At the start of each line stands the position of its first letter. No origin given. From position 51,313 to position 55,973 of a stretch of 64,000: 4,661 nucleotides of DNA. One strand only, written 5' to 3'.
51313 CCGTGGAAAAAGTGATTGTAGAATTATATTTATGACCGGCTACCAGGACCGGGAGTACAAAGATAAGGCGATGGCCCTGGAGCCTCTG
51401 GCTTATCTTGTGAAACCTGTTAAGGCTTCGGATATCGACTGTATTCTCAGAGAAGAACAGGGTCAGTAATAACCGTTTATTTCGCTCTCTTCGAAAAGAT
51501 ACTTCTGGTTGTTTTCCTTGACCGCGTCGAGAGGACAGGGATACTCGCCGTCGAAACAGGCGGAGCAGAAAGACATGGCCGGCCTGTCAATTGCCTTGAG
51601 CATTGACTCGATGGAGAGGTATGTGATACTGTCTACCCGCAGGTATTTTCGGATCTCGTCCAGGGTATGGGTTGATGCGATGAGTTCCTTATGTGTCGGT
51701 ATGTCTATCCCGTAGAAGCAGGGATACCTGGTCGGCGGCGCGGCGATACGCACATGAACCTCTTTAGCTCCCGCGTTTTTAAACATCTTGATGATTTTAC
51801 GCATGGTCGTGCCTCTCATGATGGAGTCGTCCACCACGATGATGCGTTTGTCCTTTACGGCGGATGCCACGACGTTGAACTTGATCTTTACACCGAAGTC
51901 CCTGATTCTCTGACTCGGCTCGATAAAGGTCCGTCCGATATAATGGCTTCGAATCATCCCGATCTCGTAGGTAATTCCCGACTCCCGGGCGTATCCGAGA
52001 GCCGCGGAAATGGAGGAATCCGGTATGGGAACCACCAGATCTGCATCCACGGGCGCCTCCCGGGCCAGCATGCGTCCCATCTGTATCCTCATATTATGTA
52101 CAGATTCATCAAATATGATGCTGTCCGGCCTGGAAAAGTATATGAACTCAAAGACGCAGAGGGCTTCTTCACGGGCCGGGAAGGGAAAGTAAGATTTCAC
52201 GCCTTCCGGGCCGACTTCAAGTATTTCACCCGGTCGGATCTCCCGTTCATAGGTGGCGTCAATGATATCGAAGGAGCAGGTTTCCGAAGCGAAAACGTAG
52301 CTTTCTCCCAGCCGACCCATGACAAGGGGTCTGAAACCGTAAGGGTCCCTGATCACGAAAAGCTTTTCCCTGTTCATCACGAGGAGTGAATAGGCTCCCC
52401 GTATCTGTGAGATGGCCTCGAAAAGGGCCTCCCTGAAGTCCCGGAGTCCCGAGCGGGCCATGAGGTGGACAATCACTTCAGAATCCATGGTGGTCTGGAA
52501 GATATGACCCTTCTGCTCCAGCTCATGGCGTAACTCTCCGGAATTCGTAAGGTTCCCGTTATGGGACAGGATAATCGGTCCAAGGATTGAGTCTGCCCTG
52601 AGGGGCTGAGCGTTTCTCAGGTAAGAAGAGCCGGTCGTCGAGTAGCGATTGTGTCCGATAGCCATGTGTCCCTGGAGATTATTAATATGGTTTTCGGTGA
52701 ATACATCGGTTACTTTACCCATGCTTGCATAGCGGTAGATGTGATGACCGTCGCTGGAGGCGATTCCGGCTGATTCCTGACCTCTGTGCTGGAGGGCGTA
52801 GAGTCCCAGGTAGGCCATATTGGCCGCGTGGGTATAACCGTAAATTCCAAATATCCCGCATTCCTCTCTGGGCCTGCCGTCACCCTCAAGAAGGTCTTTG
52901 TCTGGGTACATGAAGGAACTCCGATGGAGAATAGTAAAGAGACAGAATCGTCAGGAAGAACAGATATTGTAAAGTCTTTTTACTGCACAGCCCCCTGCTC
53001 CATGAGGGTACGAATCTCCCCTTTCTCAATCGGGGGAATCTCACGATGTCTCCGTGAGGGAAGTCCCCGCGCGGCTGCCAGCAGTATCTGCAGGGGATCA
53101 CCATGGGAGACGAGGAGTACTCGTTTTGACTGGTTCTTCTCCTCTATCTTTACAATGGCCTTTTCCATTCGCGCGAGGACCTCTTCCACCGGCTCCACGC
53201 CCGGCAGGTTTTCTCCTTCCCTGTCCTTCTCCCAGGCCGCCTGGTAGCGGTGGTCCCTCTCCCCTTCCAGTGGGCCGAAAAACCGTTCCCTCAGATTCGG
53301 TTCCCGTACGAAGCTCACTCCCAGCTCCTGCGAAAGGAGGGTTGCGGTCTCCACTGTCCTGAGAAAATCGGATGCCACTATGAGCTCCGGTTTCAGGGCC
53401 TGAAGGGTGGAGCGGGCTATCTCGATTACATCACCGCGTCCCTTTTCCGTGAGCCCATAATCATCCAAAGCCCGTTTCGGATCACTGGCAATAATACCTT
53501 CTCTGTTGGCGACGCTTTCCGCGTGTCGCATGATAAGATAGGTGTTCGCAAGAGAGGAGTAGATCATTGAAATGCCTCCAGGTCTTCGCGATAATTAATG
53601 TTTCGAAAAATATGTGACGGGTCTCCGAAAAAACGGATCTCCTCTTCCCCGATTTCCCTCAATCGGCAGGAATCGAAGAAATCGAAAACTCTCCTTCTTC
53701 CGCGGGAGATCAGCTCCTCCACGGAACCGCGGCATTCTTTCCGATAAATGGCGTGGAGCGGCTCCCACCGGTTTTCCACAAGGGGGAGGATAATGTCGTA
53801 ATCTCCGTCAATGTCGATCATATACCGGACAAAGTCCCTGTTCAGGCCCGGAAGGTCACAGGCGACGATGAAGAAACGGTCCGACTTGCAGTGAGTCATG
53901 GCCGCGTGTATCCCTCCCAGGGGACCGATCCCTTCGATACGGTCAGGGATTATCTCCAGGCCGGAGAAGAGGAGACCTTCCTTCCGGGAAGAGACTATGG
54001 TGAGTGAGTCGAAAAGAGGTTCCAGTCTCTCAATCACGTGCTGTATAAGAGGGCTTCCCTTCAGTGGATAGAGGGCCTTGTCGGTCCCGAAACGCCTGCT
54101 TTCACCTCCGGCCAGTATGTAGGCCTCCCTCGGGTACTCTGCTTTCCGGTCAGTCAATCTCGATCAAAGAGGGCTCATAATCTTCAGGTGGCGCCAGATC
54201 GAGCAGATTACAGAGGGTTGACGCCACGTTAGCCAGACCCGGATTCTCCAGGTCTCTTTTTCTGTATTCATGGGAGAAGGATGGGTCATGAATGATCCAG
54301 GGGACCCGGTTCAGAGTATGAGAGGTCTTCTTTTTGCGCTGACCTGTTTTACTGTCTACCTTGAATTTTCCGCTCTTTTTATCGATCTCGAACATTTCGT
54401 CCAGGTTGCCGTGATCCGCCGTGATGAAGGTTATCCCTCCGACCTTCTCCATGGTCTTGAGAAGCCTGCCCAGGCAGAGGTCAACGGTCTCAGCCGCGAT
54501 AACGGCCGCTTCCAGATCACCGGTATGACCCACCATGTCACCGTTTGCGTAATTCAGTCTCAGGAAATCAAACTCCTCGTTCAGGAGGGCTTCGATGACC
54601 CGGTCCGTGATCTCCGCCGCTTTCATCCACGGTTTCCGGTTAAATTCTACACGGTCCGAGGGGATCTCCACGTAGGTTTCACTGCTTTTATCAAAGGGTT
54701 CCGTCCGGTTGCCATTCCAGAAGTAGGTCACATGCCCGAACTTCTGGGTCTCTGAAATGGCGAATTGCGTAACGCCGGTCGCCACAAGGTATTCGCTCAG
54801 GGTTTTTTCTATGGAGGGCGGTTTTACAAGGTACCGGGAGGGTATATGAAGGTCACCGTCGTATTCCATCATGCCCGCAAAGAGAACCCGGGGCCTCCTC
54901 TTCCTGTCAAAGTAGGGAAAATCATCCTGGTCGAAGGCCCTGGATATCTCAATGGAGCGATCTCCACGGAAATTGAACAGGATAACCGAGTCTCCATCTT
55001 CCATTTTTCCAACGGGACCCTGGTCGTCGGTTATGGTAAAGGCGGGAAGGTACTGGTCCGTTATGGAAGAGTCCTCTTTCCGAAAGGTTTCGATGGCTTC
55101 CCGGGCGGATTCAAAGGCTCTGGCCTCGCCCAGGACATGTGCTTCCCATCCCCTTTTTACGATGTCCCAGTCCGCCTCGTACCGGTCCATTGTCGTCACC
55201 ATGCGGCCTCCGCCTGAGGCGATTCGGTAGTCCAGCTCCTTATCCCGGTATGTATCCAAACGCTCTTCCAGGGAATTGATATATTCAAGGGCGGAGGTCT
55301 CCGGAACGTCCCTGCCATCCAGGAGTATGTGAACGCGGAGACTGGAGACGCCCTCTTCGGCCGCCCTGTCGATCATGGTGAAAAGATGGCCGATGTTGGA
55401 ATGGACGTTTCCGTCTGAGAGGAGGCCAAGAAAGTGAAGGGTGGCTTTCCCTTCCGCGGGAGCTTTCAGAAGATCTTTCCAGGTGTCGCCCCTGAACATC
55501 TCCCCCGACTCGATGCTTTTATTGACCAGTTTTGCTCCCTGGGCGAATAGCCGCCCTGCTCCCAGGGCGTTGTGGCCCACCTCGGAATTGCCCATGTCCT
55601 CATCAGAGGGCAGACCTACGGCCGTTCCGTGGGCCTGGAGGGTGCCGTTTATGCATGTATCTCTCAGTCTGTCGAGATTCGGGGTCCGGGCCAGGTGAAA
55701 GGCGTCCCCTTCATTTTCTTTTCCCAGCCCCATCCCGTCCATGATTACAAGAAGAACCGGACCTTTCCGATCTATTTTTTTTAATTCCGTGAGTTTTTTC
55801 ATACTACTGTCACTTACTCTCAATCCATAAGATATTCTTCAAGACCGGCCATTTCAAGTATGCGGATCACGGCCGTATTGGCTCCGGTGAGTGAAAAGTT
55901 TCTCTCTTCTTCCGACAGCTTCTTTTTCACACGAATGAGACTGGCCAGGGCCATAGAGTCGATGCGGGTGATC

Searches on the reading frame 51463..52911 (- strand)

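Call 69: search_protein_families(library=pfam, proteins=[window:51463-52911:-])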
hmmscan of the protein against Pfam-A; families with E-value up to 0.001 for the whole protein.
window:51463-52911:- (482 aa): 3 families
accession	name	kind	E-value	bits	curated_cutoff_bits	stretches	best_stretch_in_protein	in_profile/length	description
PF13537.11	GATase_7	-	2.2e-22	79.8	25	1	98-212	10-119/123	Glutamine amidotransferase domain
PF13522.11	GATase_6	-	2.8e-22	79.6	27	1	80-210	9-130/130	Glutamine amidotransferase domain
PF00156.33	Pribosyltran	-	7.2e-08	32.3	26.3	1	291-387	31-120/158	Phosphoribosyl transferase domain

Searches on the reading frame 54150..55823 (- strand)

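Call 69: search_protein_families(library=pfam, proteins=[window:54150-55823:-])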
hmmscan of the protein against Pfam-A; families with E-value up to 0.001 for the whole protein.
window:54150-55823:- (557 aa): 2 families
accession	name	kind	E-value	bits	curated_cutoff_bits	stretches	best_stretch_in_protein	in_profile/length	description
PF01676.23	Metalloenzyme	-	4.1e-72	243.2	24.3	1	22-543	2-250/252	Metalloenzyme superfamily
PF06415.18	iPGM_N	-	2.1e-64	217.4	27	1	100-322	1-216/217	BPG-independent PGAM N-terminus (iPGM_N)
